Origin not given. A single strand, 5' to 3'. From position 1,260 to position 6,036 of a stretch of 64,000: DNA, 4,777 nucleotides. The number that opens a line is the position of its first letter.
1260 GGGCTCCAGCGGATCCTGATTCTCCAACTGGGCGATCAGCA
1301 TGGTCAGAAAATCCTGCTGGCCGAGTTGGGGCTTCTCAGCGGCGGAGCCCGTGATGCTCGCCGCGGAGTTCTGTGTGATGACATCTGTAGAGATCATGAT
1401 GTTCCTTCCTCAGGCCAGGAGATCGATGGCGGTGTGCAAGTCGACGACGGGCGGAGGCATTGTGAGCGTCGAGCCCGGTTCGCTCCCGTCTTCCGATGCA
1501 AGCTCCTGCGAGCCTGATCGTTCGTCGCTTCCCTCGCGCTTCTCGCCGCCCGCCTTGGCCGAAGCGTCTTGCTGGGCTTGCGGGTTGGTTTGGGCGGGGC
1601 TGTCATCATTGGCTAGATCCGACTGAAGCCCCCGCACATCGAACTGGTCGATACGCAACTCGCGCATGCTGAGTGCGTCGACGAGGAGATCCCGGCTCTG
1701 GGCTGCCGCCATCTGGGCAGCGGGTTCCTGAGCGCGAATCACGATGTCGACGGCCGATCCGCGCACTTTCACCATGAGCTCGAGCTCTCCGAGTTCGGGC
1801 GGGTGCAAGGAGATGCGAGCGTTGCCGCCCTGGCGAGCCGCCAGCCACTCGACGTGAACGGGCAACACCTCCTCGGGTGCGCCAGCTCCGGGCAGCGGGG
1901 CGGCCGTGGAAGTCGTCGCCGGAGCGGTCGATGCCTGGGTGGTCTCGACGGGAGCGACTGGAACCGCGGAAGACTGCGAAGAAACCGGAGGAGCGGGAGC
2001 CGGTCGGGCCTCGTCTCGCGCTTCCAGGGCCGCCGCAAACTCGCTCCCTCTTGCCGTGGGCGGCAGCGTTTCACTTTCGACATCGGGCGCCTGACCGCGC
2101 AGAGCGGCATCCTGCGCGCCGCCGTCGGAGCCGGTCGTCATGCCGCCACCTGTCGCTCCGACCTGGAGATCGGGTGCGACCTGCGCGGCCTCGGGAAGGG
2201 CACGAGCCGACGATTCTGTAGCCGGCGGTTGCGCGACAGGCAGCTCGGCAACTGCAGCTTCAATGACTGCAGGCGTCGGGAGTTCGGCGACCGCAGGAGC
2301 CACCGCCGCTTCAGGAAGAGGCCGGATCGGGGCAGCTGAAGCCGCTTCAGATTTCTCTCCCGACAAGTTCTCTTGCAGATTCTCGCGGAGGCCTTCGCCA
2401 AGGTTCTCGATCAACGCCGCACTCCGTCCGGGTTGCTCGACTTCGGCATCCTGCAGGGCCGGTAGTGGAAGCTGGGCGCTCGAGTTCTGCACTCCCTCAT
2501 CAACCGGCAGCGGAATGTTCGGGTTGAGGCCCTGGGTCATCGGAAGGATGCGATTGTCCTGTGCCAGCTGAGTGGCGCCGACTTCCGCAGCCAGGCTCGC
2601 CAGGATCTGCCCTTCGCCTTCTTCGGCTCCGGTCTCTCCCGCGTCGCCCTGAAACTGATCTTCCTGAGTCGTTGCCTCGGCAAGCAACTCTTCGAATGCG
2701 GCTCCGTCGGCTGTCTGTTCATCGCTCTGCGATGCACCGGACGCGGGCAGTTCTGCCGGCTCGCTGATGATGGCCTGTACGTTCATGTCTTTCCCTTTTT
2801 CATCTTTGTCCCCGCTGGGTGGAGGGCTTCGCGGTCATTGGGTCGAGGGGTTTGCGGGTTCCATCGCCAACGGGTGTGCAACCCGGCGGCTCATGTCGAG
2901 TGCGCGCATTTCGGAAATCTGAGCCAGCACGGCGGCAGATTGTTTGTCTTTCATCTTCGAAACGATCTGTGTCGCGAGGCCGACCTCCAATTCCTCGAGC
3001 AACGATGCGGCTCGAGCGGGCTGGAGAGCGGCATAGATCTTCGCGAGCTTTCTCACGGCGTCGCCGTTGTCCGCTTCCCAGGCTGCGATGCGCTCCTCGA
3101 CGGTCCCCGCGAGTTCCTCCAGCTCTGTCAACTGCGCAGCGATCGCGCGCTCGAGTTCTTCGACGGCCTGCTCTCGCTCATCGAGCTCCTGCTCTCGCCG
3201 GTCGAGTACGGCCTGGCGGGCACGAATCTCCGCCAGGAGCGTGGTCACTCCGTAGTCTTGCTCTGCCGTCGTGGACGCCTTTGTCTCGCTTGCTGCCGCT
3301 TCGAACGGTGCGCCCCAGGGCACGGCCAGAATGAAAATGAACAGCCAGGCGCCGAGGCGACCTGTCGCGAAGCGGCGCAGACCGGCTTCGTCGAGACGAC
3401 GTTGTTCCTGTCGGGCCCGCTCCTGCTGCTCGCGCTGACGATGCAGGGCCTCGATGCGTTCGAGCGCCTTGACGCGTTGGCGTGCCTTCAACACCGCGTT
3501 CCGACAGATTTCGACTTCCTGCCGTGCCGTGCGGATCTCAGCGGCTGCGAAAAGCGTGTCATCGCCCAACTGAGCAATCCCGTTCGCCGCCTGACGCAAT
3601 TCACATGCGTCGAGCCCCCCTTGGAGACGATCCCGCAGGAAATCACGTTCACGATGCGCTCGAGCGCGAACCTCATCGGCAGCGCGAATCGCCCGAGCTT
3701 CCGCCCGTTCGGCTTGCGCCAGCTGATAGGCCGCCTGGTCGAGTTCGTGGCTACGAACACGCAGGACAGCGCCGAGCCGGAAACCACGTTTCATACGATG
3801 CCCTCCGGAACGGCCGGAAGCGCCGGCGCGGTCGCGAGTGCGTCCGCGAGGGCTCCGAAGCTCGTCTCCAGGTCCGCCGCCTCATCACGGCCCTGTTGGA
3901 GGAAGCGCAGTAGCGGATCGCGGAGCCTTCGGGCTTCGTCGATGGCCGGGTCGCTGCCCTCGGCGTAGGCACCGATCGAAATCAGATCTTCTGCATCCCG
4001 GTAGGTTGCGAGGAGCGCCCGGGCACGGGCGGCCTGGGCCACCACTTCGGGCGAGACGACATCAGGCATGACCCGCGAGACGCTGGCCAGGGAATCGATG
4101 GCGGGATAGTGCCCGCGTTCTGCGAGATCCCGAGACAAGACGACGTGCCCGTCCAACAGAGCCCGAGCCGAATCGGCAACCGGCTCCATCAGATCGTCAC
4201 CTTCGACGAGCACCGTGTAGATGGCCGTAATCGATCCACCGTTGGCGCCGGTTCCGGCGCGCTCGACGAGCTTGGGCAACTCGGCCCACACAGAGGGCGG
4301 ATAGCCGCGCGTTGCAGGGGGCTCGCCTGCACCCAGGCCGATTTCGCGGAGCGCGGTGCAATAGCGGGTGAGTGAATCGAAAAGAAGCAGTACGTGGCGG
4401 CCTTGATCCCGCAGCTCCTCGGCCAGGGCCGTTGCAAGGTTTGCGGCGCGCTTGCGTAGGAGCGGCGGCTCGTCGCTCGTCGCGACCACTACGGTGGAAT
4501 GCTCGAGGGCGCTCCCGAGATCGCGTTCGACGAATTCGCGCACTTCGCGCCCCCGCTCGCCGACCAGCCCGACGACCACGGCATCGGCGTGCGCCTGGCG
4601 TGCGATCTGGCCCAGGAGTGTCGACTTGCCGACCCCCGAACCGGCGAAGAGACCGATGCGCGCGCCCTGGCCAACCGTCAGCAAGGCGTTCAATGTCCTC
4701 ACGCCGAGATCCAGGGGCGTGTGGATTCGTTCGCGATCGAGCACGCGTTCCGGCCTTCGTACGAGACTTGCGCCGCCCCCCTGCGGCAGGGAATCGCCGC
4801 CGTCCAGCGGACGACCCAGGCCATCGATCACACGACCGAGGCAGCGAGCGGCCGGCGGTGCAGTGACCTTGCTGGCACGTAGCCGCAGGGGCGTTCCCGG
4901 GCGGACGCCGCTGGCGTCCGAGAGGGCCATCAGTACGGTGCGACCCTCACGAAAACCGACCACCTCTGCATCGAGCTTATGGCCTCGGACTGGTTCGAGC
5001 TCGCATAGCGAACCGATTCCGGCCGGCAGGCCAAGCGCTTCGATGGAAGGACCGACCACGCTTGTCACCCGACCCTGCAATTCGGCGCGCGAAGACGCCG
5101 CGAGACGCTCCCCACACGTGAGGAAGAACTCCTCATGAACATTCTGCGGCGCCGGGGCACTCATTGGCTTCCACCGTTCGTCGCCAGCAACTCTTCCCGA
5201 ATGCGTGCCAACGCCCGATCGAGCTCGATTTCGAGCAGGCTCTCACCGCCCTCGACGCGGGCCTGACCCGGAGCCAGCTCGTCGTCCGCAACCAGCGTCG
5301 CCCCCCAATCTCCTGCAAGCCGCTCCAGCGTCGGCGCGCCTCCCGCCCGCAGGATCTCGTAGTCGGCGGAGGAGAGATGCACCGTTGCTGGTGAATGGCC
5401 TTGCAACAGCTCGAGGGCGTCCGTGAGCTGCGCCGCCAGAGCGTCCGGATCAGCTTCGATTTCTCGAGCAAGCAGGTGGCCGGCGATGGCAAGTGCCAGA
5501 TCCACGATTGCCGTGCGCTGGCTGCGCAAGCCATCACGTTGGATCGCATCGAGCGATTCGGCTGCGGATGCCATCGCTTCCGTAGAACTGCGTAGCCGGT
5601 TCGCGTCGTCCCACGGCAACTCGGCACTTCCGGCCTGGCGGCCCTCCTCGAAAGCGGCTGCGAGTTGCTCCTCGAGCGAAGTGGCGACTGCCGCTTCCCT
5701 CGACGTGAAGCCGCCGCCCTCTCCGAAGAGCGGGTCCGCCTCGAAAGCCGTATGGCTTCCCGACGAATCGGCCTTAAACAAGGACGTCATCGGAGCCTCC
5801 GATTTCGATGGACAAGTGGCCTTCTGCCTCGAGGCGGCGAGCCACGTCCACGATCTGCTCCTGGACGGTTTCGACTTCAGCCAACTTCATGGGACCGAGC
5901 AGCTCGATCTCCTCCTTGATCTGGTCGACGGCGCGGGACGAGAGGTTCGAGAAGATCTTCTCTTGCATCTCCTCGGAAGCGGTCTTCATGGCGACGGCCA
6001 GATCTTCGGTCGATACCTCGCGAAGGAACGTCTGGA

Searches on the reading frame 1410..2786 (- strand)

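Call 46: search_protein_families(library=pfam, proteins=[window:1410-2786:-], max_evalue=0.001)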
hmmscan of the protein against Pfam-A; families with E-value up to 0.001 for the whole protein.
window:1410-2786:- (458 aa): 1 family
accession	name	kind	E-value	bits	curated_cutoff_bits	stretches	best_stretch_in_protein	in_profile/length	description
PF02120.21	Flg_hook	-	5e-11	42.7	29.8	1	313-385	5-77/85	Flagellar hook-length control protein FliK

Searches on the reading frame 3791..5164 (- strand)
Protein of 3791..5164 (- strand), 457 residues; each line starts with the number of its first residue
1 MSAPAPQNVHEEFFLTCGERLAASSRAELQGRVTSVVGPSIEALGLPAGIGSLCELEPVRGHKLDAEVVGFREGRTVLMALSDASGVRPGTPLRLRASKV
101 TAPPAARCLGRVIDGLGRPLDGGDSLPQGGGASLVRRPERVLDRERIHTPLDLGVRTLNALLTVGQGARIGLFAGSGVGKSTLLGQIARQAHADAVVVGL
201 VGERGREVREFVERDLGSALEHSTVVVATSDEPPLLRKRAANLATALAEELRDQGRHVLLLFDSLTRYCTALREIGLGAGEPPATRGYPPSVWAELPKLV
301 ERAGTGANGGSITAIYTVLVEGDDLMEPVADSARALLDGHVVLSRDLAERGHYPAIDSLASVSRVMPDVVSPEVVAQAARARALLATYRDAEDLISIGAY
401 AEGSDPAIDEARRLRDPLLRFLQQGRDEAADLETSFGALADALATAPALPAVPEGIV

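Call 46: search_protein_families(library=pfam, proteins=[window:3791-5164:-], max_evalue=0.001)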
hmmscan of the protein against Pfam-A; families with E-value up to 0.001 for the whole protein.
window:3791-5164:- (457 aa): 5 families
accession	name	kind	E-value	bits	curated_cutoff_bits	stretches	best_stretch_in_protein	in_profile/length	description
PF00006.31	ATP-synt_ab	-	2.8e-81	272.7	29.5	1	154-363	1-213/213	ATP synthase alpha/beta family, nucleotide-binding domain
PF18269.6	T3SS_ATPase_C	-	1.5e-23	82.9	22.7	1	370-440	1-71/72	T3SS EscN ATPase C-terminal domain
PF02874.29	ATP-synt_ab_N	-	7.9e-05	23.5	20.9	1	33-92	1-64/69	ATP synthase alpha/beta family, beta-barrel domain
PF13401.12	AAA_22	-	9.5e-05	23.2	27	0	172-263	10-91/130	AAA domain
PF25199.1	nSTAND_NTPase5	-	0.00047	20.4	34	0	171-262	45-130/145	Novel STAND NTPase 5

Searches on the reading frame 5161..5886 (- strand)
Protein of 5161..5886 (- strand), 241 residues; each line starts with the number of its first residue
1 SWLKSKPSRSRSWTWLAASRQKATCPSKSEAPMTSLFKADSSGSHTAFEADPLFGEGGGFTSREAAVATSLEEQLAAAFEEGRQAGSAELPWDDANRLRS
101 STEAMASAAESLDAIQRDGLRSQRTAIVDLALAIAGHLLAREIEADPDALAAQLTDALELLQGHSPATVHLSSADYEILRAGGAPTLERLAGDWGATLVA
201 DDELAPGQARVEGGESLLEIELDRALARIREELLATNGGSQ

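Call 46: search_protein_families(library=pfam, proteins=[window:5161-5886:-], max_evalue=0.001)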
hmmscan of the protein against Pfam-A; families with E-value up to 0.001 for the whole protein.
window:5161-5886:- (241 aa): 1 family
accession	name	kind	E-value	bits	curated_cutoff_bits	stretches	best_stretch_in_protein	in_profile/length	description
PF02108.21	FliH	-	1.6e-12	47.9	24.1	1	104-224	6-123/128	Flagellar assembly protein FliH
